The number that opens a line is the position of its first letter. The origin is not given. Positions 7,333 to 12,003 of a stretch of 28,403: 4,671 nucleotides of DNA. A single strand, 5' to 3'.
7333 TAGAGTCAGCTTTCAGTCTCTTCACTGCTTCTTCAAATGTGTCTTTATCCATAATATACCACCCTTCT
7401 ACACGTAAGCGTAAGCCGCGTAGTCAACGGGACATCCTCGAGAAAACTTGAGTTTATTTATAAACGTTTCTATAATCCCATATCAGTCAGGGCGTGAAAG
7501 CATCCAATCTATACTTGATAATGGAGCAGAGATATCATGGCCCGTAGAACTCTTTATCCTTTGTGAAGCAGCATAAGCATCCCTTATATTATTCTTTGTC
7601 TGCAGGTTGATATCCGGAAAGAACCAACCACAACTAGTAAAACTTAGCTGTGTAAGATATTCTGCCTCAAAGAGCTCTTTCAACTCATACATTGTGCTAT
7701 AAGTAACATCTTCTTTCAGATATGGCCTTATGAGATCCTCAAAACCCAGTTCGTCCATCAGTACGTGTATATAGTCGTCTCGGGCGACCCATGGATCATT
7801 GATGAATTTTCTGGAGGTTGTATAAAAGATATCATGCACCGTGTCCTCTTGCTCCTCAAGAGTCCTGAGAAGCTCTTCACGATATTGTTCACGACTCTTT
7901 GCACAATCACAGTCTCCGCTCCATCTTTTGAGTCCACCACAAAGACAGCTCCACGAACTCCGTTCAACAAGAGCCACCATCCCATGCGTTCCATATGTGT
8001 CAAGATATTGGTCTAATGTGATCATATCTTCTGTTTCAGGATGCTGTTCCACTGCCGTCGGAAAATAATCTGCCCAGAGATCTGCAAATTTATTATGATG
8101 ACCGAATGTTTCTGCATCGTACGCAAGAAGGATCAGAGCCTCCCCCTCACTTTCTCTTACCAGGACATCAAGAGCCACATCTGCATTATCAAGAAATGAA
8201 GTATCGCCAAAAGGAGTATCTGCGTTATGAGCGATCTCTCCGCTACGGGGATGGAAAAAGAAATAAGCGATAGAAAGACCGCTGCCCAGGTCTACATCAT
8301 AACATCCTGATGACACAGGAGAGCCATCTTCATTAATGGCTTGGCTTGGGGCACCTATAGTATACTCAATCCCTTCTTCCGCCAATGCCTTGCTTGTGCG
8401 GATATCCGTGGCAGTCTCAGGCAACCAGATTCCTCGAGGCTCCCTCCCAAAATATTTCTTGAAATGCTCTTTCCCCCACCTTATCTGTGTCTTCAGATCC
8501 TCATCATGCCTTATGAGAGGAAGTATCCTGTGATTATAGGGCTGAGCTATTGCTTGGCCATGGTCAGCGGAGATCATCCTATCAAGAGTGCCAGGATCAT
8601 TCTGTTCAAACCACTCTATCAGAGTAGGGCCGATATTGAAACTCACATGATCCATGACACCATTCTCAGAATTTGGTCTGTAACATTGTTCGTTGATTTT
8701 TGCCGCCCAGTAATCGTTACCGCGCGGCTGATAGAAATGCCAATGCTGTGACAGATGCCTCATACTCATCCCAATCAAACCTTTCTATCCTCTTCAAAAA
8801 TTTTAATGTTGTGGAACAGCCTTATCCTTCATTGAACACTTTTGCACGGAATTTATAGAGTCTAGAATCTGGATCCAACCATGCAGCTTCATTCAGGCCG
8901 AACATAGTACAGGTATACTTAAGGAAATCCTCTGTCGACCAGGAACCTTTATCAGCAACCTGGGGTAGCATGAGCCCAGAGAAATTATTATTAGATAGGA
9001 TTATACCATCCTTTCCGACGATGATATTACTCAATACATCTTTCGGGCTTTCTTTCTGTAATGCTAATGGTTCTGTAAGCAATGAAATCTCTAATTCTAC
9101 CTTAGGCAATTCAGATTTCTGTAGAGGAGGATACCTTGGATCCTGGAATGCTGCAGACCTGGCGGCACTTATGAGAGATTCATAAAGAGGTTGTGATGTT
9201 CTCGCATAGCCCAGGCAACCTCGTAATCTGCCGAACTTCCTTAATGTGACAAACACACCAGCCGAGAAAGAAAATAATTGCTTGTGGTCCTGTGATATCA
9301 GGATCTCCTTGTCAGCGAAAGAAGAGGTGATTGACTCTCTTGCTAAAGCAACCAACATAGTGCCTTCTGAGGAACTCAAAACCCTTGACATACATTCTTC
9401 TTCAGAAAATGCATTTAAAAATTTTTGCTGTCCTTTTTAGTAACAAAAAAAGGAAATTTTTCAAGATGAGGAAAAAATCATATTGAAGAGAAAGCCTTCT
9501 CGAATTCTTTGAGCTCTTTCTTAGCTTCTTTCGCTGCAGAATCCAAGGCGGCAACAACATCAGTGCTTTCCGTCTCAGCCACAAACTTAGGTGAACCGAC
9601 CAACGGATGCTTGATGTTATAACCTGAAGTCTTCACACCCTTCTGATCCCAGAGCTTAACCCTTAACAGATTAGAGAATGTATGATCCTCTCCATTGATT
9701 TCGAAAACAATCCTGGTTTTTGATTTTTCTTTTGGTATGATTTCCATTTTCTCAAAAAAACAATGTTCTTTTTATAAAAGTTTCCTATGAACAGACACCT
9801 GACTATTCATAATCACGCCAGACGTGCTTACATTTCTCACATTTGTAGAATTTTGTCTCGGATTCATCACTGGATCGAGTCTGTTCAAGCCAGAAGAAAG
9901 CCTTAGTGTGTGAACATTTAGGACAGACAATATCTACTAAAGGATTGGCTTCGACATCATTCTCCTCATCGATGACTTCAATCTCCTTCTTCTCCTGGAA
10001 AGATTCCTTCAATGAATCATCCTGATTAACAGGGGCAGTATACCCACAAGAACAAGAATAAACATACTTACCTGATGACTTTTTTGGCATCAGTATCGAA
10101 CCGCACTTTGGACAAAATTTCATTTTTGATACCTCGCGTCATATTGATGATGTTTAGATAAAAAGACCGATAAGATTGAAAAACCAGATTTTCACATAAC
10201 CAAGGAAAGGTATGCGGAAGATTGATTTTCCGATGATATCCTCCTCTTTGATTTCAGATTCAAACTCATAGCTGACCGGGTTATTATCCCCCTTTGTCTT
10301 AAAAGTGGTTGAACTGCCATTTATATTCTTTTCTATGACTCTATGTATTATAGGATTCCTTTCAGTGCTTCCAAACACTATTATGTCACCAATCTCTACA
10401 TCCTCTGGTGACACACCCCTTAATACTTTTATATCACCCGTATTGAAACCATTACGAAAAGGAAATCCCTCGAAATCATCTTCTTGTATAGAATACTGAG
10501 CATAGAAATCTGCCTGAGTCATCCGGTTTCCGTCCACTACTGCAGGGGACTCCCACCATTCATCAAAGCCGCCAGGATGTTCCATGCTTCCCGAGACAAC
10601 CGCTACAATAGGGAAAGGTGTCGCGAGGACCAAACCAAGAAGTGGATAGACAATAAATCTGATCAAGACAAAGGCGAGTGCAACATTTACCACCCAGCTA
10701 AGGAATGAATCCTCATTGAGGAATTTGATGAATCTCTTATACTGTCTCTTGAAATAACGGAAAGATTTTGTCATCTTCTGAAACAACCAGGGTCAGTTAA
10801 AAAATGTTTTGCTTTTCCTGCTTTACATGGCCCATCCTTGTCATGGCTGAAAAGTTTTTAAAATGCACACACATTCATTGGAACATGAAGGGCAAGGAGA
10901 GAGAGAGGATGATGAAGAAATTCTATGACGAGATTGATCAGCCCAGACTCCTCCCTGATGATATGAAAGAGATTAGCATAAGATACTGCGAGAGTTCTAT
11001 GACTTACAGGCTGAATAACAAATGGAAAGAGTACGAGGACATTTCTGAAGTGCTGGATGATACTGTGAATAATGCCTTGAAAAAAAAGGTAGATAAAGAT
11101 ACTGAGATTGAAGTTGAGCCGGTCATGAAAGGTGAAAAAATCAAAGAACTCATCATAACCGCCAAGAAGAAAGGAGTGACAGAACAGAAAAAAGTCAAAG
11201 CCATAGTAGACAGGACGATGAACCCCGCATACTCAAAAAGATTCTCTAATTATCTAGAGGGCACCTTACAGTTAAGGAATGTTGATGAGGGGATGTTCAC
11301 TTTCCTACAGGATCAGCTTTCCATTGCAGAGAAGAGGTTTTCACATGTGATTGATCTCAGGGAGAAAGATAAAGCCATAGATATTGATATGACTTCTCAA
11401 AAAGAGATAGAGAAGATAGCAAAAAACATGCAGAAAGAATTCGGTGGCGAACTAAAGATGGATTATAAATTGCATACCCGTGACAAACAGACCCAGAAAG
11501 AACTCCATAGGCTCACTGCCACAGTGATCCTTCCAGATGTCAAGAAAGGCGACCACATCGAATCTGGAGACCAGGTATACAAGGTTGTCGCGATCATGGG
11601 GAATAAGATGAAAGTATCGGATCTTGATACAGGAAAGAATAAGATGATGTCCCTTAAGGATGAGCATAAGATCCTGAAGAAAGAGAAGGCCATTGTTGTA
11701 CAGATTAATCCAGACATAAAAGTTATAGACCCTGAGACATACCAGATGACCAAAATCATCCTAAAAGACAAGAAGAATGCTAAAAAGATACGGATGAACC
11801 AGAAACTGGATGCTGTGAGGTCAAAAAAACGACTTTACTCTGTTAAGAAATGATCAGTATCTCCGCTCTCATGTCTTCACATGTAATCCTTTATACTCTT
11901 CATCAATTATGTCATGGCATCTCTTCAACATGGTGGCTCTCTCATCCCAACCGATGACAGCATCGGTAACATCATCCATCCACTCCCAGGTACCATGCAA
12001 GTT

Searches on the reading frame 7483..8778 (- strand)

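Call 9: search_protein_families(library=pfam, proteins=[window:7483-8778:-], max_evalue=0.001)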
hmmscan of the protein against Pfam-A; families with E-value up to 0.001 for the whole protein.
window:7483-8778:- (431 aa): 2 families
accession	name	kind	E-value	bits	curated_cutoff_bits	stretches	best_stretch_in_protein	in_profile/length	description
PF03065.20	Glyco_hydro_57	-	1.4e-25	90.6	21.2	1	38-269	70-289/291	Glycosyl hydrolase family 57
PF12055.13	DUF3536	-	1.1e-16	61.5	25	1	298-418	4-127/284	Domain of unknown function (DUF3536)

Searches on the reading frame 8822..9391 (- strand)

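Call 9: search_protein_families(library=pfam, proteins=[window:8822-9391:-], max_evalue=0.001)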
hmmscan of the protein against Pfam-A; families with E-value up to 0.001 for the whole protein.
window:8822-9391:- (189 aa): 1 family
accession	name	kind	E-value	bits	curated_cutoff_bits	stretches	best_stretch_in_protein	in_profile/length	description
PF01871.22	AMMECR1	-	7.8e-46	156.1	25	1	14-186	1-168/168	AMMECR1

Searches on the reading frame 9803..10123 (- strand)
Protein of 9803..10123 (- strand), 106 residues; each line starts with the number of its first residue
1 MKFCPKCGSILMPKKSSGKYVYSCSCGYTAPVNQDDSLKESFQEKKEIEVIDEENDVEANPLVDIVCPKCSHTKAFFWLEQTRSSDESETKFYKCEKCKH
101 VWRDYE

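Call 9: search_protein_families(library=pfam, proteins=[window:9803-10123:-], max_evalue=0.001)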
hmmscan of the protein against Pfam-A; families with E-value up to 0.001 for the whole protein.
window:9803-10123:- (106 aa): 4 families
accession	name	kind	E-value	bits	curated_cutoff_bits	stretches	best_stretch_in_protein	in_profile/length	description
PF01096.23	Zn_ribbon_TFIIS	-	1.4e-17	63.6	21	1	66-103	2-39/39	Transcription factor S-II (TFIIS)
PF02150.21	Zn_ribbon_RPB9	-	8.6e-07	29.2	25.2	1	1-34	1-35/36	RNA polymerases M/15 Kd subunit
PF12760.12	Zn_ribbon_IS1595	-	0.00035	20.9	25.4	0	65-100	19-45/46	Transposase zinc-ribbon domain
PF24042.1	DUF7351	-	0.00063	20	31.2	1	4-102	4-104/177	Domain of unknown function (DUF7351)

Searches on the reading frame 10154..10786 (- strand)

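Call 9: search_protein_families(library=pfam, proteins=[window:10154-10786:-], max_evalue=0.001)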
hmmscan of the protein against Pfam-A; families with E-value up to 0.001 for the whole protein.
window:10154-10786:- (210 aa): 0 families

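Call 108: search_protein_families(library=ncbifam, proteins=[window:10154-10786:-], max_evalue=0.001)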
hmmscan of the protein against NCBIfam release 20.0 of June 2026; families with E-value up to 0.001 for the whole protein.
window:10154-10786:- (210 aa): 2 families
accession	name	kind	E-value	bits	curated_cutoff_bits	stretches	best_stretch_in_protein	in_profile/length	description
TIGR02228.1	sigpep_I_arch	equivalog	2.3e-25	89.3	51.85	1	114-200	45-131/158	signal peptidase I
NF046067.1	SigPepSipWBacil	equivalog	1.5e-11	44.2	190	1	113-199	51-137/189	signal peptidase I SipW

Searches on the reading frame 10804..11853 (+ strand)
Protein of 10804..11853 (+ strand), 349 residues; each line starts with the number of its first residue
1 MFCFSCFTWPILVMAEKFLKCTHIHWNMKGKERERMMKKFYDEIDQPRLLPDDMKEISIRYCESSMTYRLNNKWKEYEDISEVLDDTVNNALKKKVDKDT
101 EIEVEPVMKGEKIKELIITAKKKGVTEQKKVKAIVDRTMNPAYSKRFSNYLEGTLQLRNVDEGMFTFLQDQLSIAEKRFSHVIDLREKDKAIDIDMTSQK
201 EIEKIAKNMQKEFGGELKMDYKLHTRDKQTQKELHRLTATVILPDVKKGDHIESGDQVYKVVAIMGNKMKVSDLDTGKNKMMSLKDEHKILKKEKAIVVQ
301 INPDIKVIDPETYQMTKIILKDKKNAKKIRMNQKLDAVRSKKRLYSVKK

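Call 9: search_protein_families(library=pfam, proteins=[window:10804-11853:+], max_evalue=0.001)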
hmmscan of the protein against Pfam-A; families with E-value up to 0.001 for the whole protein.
window:10804-11853:+ (349 aa): 1 family
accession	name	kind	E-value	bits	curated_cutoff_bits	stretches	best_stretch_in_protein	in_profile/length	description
PF04981.18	NMD3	-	9.5e-19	68.3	24.9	1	55-241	31-241/243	NMD3 family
